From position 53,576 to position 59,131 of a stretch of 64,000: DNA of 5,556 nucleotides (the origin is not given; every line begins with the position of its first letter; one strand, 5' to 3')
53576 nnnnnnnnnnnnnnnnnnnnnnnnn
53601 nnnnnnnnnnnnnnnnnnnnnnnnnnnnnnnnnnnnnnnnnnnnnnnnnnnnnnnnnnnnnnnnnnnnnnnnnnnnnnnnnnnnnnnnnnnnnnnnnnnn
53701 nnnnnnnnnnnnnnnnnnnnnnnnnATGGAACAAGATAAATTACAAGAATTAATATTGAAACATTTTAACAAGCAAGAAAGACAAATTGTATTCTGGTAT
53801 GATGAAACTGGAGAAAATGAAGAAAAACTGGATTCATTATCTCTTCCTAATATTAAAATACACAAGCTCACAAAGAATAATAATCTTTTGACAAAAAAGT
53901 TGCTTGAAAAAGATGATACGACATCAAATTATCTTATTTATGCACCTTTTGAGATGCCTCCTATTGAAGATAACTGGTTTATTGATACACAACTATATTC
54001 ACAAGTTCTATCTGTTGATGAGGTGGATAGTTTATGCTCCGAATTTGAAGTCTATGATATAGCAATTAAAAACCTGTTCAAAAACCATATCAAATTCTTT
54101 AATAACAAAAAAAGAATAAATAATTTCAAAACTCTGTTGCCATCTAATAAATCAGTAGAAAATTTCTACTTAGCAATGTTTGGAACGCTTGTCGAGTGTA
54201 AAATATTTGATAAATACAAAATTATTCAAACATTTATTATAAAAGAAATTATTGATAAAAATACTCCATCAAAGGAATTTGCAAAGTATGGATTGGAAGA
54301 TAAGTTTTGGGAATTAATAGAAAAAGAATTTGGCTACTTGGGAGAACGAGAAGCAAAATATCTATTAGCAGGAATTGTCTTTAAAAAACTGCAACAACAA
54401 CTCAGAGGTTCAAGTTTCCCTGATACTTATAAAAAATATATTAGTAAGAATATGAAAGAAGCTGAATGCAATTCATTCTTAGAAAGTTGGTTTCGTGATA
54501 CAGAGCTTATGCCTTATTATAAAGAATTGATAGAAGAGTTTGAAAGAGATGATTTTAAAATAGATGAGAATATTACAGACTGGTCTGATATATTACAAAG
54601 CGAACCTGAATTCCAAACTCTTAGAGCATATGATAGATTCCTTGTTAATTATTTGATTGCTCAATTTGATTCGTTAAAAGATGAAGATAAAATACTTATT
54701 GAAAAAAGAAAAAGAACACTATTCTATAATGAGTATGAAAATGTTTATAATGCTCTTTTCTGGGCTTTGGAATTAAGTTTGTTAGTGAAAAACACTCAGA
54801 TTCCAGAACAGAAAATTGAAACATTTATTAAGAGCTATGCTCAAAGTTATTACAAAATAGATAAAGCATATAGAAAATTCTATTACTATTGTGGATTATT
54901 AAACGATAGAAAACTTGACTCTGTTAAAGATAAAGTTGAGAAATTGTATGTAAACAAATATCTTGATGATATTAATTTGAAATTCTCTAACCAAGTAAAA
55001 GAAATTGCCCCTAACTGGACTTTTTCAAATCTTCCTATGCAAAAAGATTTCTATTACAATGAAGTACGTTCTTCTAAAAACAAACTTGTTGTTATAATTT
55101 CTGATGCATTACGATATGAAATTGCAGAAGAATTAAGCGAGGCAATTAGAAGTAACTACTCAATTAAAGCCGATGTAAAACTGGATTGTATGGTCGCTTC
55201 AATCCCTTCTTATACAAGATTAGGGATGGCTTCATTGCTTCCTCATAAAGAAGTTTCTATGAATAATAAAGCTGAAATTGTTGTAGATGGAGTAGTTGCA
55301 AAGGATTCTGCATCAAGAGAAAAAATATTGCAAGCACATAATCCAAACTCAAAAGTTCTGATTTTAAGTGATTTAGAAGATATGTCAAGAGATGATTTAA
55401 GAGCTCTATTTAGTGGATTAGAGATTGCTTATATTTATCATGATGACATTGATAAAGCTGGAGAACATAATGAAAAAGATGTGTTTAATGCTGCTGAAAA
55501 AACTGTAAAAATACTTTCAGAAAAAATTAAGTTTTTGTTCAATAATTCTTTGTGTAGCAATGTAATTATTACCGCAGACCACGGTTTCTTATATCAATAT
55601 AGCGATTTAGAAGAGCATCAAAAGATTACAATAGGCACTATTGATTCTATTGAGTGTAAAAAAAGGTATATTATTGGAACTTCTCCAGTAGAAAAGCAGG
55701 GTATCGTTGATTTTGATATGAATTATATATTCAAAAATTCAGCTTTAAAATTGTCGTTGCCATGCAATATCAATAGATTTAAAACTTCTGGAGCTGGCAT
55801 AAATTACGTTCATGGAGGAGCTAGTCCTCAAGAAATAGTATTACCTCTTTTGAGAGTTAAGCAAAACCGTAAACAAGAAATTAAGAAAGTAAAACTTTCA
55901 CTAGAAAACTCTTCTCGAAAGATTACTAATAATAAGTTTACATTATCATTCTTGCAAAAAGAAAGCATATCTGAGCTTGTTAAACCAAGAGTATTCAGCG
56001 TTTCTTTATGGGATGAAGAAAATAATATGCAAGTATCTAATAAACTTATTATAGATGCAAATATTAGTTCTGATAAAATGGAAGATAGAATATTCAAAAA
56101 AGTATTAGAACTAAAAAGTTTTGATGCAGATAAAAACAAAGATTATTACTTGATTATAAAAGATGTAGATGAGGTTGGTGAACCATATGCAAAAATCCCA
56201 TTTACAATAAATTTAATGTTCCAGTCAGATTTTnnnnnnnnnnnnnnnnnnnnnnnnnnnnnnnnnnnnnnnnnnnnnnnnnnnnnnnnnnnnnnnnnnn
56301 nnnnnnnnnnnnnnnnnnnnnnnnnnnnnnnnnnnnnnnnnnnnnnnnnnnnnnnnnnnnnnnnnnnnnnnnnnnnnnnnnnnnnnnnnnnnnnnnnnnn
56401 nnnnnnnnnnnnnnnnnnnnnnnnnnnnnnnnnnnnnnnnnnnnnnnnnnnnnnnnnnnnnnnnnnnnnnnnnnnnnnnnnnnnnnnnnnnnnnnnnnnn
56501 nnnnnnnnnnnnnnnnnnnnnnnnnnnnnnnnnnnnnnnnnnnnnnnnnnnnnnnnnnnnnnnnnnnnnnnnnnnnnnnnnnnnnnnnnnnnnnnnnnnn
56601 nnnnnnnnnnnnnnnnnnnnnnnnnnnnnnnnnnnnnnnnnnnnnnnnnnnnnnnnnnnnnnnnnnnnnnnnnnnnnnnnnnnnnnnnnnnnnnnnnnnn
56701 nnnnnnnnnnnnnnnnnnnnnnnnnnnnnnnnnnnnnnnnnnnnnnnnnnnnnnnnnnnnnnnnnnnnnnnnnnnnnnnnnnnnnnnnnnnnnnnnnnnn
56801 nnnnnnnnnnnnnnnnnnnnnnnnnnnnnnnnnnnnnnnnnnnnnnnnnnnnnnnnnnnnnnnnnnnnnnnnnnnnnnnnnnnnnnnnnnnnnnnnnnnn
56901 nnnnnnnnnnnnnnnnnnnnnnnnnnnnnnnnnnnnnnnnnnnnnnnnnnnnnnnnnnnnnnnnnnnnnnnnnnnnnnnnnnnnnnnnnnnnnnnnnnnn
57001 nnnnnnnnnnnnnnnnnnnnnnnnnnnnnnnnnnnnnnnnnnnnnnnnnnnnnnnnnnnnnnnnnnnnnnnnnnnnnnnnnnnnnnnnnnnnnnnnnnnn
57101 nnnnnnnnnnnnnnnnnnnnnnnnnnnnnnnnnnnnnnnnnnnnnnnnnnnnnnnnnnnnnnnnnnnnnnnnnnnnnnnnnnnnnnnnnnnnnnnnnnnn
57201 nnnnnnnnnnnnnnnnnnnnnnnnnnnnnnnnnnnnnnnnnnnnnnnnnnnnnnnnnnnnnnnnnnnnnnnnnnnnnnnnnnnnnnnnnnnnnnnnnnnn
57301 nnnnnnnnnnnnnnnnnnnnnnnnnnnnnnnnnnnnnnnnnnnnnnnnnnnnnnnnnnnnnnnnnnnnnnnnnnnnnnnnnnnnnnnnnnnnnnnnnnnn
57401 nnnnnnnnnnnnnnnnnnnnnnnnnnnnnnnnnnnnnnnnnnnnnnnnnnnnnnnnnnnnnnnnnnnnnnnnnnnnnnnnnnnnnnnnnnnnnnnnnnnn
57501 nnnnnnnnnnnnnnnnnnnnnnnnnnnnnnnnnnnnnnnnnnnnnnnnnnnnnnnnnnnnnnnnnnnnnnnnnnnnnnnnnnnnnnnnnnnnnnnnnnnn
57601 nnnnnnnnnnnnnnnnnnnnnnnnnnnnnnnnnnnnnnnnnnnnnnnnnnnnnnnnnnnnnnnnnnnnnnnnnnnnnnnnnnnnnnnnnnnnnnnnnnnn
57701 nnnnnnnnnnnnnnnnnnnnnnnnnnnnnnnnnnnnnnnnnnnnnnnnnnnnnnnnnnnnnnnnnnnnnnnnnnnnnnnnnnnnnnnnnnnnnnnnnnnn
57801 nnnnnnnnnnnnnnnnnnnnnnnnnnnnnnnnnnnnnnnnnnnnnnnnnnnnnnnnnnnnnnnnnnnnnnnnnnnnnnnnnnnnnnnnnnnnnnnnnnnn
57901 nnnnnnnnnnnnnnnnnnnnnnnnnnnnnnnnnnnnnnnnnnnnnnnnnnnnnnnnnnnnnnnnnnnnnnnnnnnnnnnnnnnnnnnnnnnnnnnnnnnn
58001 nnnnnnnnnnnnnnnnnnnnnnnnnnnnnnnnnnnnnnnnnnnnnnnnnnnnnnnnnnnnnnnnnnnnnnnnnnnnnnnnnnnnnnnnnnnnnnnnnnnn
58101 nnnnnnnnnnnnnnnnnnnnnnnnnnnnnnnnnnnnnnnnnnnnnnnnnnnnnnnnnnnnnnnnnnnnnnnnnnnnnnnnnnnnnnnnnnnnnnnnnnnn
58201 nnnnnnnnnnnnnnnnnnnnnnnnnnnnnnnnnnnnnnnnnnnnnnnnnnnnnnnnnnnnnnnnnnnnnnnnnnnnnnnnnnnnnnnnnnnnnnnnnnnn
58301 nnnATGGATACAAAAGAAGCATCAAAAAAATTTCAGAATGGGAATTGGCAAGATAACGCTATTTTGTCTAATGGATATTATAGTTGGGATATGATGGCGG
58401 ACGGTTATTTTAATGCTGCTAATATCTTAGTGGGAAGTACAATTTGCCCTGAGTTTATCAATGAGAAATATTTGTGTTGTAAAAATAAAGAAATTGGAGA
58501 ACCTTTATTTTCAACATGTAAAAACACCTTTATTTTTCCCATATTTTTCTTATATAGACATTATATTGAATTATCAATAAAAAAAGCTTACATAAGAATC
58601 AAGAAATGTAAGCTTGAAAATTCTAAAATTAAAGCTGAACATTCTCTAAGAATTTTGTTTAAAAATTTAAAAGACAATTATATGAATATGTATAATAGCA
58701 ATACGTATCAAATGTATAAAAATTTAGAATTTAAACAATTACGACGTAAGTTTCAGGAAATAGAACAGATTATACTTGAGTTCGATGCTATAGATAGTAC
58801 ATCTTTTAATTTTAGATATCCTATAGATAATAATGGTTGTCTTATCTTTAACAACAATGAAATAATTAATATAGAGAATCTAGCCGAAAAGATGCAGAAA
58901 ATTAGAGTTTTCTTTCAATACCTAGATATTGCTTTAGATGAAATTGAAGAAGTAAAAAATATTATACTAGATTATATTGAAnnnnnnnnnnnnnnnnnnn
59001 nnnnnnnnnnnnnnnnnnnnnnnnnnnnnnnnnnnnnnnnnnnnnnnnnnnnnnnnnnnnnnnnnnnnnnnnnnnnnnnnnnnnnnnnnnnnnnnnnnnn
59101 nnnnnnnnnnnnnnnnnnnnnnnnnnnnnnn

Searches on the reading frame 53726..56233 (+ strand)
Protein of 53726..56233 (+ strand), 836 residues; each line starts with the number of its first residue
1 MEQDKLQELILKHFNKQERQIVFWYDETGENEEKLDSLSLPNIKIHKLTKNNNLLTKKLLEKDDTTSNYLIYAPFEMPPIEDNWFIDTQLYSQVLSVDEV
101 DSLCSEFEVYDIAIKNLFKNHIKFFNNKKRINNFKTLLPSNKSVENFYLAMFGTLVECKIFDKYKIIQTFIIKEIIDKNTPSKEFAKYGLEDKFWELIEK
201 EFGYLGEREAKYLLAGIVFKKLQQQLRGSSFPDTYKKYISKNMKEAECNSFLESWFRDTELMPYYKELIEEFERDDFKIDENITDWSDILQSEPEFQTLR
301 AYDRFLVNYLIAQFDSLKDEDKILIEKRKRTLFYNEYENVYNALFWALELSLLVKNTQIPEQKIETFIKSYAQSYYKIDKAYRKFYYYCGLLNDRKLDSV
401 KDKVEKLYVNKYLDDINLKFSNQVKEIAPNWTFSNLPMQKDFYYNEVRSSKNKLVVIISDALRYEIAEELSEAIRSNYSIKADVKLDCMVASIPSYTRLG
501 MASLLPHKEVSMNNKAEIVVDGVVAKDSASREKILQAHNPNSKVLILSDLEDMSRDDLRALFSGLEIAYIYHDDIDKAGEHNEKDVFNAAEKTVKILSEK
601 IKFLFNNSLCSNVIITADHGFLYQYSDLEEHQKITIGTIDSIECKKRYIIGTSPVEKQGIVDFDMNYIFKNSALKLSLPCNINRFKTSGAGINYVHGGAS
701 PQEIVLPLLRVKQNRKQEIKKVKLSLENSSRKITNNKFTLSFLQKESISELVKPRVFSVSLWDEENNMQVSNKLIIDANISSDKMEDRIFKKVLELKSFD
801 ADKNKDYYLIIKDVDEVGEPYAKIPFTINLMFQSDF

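Call 4: search_protein_families(library=pfam, proteins=[window:53726-56233:+], max_evalue=1)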
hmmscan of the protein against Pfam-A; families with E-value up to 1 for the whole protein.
window:53726-56233:+ (836 aa): 4 families
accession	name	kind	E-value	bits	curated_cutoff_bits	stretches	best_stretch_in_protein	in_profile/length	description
PF08665.17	PglZ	-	4.4e-44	151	25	1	453-627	2-178/179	PglZ domain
PF06937.16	EURL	-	0.019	14.8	24.7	1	96-123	243-270/283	EURL protein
PF01663.27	Phosphodiest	-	0.086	12.9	23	1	566-621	161-221/342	Type I phosphodiesterase / nucleotide pyrophosphatase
PF21706.3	FCSD_central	-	0.16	12.5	27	0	534-596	42-101/116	Sulfide dehydrogenase [flavocytochrome c] flavoprotein chain, central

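Call 5: search_protein_families(library=padloc, proteins=[window:53726-56233:+], max_evalue=1)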
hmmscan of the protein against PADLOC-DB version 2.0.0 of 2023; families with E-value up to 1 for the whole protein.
window:53726-56233:+ (836 aa): 12 families
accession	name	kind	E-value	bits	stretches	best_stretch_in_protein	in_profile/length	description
PDLC02564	PglZ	-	2.7e-228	758.5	1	3-836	3-853/855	PglZ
PDLC02547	PglZ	-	9.8e-174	577.8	1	1-836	1-854/855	PglZ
PDLC02563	PglZ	-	4.7e-133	443.3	1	11-830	13-828/831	PglZ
PDLC02557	PglZ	-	8.7e-87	290.2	1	7-815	4-813/834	PglZ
PDLC02553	PglZ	-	4.9e-52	175.2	1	365-836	375-868/868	PglZ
PDLC02551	PglZ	-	4.2e-46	155.5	1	17-791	18-809/856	PglZ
PDLC02559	PglZ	-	1.8e-31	107.2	1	363-741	389-766/860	PglZ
PDLC02548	PglZ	-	6.5e-28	95.6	1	363-718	386-747/961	PglZ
PDLC02561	PglZ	-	2.6e-25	86.7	1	358-742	364-750/840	PglZ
PDLC02566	PglZ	-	2.8e-21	73.4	1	355-720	352-686/774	PglZ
PDLC02562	PglZ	-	4.9e-17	59.6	1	396-713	417-729/730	PglZ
PDLC02565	PglZ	-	4.1e-05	20.1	2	696-723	717-744/910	PglZ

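Call 71: find_related_loci(query=window:53726-56233:+, collection=metagenome_contigs, flank=6000)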
Query window:53726-56233:+ (836 aa) in metagenome_contigs; peptide patterns used: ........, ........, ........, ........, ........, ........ (x = any residue, [..] = any of these).
22 stretches matched a pattern; 6 encode a relative of the query (tblastn E <= 1e-3); 5 distinct loci.
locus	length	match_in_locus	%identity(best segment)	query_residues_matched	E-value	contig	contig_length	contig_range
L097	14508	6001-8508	99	1-836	0e+0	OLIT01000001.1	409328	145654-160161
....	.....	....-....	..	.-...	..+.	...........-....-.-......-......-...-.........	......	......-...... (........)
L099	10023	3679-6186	98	1-836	0e+0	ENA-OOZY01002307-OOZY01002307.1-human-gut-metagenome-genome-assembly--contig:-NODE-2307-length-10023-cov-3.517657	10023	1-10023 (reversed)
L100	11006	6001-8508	98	1-836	0e+0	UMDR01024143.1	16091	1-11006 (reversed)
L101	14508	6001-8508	99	1-836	0e+0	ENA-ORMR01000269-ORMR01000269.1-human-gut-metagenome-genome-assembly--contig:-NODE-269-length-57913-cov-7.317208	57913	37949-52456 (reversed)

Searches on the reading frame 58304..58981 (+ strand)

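Call 4: search_protein_families(library=pfam, proteins=[window:58304-58981:+], max_evalue=1)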
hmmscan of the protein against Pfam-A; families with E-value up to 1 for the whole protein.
window:58304-58981:+ (226 aa): 3 families
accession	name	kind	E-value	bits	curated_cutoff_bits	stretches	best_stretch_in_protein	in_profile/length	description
PF07184.16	CTV_P33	-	0.068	12.7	25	1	24-79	123-174/303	Citrus tristeza virus P33 protein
PF05168.19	HEPN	-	0.15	12.7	22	0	108-157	49-84/117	HEPN domain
PF00779.24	BTK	-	0.21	12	24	1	51-62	7-18/30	BTK motif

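Call 5: search_protein_families(library=padloc, proteins=[window:58304-58981:+], max_evalue=1)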
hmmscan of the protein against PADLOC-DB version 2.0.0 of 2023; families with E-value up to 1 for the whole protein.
window:58304-58981:+ (226 aa): 0 families

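Call 6: search_protein_families(library=ncbifam, proteins=[window:58304-58981:+], max_evalue=10)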
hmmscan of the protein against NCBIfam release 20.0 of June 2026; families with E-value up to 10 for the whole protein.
window:58304-58981:+ (226 aa): 0 families

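Call 7: search_protein_families(library=phrogs, proteins=[window:58304-58981:+], max_evalue=10)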
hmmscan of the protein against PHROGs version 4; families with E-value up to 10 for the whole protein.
window:58304-58981:+ (226 aa): 0 families
